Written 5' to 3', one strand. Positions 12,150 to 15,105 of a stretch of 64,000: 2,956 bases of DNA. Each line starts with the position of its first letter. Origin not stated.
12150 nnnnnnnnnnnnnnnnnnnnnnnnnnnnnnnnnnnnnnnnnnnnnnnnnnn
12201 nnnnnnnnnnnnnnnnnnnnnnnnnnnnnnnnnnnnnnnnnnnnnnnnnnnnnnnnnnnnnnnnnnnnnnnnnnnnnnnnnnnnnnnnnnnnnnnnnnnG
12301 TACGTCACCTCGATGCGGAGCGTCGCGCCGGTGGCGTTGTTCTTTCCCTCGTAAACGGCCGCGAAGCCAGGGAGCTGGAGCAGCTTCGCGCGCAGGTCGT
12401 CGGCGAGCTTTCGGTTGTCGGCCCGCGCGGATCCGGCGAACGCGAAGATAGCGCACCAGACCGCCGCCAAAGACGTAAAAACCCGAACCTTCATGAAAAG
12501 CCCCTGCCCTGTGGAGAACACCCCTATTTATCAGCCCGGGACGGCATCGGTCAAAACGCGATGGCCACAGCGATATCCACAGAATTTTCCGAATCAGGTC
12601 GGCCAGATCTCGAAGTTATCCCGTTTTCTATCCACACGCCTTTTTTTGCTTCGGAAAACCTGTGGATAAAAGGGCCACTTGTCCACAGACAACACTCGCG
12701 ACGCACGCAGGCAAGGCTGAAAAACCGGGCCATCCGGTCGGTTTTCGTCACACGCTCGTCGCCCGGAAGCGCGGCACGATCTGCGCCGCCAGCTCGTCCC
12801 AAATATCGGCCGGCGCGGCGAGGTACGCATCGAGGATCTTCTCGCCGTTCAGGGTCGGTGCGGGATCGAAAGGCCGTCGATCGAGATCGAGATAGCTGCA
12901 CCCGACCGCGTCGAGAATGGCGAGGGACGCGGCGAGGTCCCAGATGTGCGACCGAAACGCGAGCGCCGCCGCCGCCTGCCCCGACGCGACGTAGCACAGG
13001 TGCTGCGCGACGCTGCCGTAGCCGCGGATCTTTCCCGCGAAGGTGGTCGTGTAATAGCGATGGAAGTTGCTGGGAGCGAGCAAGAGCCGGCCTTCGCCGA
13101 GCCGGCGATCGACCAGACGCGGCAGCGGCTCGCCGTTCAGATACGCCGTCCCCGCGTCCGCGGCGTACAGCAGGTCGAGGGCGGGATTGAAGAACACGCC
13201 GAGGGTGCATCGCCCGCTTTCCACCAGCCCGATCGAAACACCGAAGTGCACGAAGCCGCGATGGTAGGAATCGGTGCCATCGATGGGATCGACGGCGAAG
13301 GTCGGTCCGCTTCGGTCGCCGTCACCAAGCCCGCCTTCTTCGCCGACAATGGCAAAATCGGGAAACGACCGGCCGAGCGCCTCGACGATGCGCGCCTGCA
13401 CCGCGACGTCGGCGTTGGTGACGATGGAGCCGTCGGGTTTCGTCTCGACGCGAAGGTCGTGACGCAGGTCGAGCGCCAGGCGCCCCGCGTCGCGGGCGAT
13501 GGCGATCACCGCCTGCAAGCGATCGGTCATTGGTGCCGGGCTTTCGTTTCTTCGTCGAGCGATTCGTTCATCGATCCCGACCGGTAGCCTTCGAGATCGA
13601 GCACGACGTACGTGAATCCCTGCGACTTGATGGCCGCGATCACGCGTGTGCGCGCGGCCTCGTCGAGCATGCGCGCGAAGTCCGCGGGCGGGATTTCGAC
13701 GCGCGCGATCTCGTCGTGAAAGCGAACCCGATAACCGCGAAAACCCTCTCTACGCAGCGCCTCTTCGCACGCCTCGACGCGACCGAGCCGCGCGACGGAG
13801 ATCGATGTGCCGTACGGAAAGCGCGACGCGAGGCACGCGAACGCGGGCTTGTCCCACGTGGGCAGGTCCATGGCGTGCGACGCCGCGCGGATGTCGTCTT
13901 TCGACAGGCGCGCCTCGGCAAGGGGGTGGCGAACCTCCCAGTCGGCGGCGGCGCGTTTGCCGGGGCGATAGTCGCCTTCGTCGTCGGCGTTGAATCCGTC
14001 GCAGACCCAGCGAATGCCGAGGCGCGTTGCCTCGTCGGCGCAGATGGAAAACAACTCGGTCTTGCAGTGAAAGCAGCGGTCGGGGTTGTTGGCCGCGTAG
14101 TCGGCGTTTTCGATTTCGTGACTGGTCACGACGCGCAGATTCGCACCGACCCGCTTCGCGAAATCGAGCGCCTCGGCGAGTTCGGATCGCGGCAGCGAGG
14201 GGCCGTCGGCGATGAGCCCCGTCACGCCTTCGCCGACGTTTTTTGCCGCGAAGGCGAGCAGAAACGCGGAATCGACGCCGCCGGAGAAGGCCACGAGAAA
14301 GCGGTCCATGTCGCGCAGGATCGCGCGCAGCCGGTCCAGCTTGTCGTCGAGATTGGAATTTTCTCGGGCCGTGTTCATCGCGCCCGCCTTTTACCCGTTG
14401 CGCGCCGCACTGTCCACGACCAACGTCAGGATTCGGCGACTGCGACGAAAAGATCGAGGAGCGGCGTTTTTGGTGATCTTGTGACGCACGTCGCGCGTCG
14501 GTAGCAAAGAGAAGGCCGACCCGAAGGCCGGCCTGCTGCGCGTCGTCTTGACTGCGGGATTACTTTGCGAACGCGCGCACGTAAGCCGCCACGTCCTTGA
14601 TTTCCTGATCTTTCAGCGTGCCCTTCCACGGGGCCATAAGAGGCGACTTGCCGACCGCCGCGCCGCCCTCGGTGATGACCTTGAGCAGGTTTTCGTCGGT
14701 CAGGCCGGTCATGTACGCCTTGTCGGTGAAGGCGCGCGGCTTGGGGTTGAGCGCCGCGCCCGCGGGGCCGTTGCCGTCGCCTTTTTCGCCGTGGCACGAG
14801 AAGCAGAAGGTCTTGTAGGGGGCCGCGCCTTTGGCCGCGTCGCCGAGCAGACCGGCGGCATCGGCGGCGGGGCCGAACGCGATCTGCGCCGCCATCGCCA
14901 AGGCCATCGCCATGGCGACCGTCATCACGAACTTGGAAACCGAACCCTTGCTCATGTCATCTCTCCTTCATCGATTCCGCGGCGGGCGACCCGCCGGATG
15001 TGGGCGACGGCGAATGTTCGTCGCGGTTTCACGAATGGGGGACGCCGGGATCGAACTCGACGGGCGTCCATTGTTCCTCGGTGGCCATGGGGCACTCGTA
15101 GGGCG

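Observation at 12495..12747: Cluster of five DnaA boxes in a 226-nt intergenic region, not next to dnaA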

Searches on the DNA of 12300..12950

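Call 59: search_rna_families(source=window, start=12300, end=12950, threshold=evalue, max_evalue=1)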
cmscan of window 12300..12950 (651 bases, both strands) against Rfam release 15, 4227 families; matches with E-value up to 1: 1.
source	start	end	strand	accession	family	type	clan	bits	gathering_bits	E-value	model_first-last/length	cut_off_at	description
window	12353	12448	-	RF02791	CcsR1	Gene; sRNA;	-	19.6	65.3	0.03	1-83/83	no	Conserved CCUCCUCCC motif stress-induced RNA 1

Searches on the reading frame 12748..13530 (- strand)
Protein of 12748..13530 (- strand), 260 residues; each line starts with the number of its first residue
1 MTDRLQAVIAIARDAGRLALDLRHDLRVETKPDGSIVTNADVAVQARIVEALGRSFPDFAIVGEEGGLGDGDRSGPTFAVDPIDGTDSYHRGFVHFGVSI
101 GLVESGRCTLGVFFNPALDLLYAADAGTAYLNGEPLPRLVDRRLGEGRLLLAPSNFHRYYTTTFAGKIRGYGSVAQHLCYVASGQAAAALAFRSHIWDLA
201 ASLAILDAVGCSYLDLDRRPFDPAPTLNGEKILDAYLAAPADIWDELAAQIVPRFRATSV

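Call 6: search_protein_families(library=pfam, proteins=[window:12748-13530:-])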
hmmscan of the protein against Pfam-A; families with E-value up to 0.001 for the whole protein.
window:12748-13530:- (260 aa): 1 family
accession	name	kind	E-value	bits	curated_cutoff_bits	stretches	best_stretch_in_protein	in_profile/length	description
PF00459.30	Inositol_P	-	1e-40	140.4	27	1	6-224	7-246/271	Inositol monophosphatase family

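Call 11: find_encoding_contigs(protein=window:12748-13530:-, flank=10000, max_places=10)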
Protein window:12748-13530:- (260 aa): 1 contig read that carries it; 1 place shown.
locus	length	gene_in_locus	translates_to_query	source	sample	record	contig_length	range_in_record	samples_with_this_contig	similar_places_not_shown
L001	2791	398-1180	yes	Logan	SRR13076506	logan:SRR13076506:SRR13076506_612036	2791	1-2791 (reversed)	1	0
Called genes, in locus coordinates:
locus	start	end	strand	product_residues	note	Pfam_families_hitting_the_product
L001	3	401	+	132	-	?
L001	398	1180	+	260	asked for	PF00459:Inositol_P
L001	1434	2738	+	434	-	-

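Call 25: search_protein_families(library=ncbifam, proteins=[window:12748-13530:-], max_evalue=0.01)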
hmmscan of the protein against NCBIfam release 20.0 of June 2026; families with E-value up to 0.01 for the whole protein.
window:12748-13530:- (260 aa): 7 families
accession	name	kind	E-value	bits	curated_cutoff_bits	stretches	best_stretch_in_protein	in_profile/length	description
TIGR01331.1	bisphos_cysQ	equivalog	5.6e-28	98.2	228.8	1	5-222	2-233/250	3'(2'),5'-bisphosphate nucleotidase CysQ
TIGR02067.1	his_9_HisN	equivalog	1.5e-25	90.1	275.15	1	7-216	4-224/252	histidinol-phosphatase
NF008182.0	PRK10931.1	equivalog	3.2e-21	75.5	379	1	5-225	2-232/246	3'(2'),5'-bisphosphate nucleotidase CysQ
NF009321.0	PRK12676.1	equivalog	2e-18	66.4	264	1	27-211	34-224/264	bifunctional fructose-bisphosphatase/inositol-phosphate phosphatase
NF008027.1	PRK10757.1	equivalog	2.3e-17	62.8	332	1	5-206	5-220/267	inositol-1-monophosphatase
TIGR01330.1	bisphos_HAL2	equivalog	7e-13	48.1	267.05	2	70-121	129-179/359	3'(2'),5'-bisphosphate nucleotidase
NF010678.0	PRK14076.1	equivalog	2.8e-05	23.2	493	1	166-210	199-245/570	bifunctional NADP phosphatase/NAD kinase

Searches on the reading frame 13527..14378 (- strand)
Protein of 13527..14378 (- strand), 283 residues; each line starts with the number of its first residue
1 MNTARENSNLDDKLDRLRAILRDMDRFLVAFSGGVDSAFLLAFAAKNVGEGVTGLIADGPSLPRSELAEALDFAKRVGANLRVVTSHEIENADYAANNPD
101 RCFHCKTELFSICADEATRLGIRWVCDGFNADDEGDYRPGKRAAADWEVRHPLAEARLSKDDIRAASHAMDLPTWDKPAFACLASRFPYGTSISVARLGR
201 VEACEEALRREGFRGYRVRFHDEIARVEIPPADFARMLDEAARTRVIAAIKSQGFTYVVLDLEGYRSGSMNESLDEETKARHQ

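Call 6: search_protein_families(library=pfam, proteins=[window:13527-14378:-])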
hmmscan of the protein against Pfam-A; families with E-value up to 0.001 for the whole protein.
window:13527-14378:- (283 aa): 0 families

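Call 25: search_protein_families(library=ncbifam, proteins=[window:13527-14378:-], max_evalue=0.01)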
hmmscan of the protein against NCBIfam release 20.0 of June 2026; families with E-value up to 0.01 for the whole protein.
window:13527-14378:- (283 aa): 5 families
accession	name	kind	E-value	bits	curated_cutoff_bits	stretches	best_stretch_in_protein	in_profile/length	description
TIGR00268.2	TIGR00268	equivalog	3.5e-91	305.1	150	1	13-271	2-259/259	ATP-dependent sacrificial sulfur transferase LarE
NF010587.0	PRK13980.1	equivalog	0.00011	21.6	255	1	23-91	30-99/267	NAD+ synthase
TIGR00884.1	guaA_Cterm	equivalog_domain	0.00059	19.2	338.75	1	11-88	4-81/310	glutamine-hydrolyzing GMP synthase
TIGR00552.1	nadE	equivalog_domain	0.0016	17.7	63.65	1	25-94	23-95/251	NAD(+) synthase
NF000848.1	PRK00074.1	equivalog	0.0044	15.7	400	1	9-87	199-278/512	glutamine-hydrolyzing GMP synthase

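Call 26: list_cluster_members(proteins=[P0001, P0003, window:13527-14378:-, window:12748-13530:-])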
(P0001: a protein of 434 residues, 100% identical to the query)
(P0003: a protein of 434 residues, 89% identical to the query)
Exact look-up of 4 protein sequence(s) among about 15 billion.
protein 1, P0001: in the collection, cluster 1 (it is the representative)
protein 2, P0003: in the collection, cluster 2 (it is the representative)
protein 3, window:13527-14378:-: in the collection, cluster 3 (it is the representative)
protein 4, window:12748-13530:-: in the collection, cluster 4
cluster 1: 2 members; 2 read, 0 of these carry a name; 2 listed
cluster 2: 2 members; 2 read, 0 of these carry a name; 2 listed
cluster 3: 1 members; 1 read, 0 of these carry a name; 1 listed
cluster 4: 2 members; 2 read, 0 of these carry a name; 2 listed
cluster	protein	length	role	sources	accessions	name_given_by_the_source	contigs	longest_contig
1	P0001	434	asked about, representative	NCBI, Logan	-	-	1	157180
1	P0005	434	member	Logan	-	-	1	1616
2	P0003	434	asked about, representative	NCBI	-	-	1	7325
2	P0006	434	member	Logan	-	-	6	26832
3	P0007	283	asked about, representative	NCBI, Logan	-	-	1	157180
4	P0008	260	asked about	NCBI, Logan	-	-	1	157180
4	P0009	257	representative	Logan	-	-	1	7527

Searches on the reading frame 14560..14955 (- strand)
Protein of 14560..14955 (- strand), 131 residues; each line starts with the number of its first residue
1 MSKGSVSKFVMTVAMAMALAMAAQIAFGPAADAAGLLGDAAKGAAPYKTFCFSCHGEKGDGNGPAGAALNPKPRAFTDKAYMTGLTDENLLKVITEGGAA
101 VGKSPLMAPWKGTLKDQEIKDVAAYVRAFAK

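Call 25: search_protein_families(library=ncbifam, proteins=[window:14560-14955:-], max_evalue=0.01)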
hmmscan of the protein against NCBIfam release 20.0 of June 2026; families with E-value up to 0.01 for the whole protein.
window:14560-14955:- (131 aa): 8 families
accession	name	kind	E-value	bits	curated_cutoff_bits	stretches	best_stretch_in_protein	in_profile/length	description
NF033864.1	cytochrome579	equivalog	8.8e-10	38.6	280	1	24-99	39-110/179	cytochrome 579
TIGR00782.1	ccoP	equivalog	2.9e-09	36.6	179.95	1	40-128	203-280/285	cytochrome-c oxidase, cbb3-type subunit III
NF045930.1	Cytc6PetJCyano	equivalog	2.7e-06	27.3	135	1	14-128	6-104/110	cytochrome c6 PetJ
NF011054.0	PRK14486.1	equivalog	4.7e-05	23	447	1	40-128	215-289/294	putative bifunctional cbb3-type cytochrome c oxidase subunit II/cytochrome c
TIGR03872.1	cytochrome_MoxG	equivalog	0.00013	22.2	147.8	1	41-129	45-121/133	cytochrome c(L), periplasmic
NF050122.1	bc1_QcrC_actin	exception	0.00033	20.1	200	1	10-64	10-65/253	cytochrome bc1 complex diheme cytochrome c subunit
TIGR04485.1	thiosulf_SoxX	equivalog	0.0019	18.9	61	1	50-126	4-75/78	sulfur oxidation c-type cytochrome SoxX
TIGR02603.1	CxxCH_TIGR02603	domain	0.0076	16.3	68.15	0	38-63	1-28/134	putative heme-binding domain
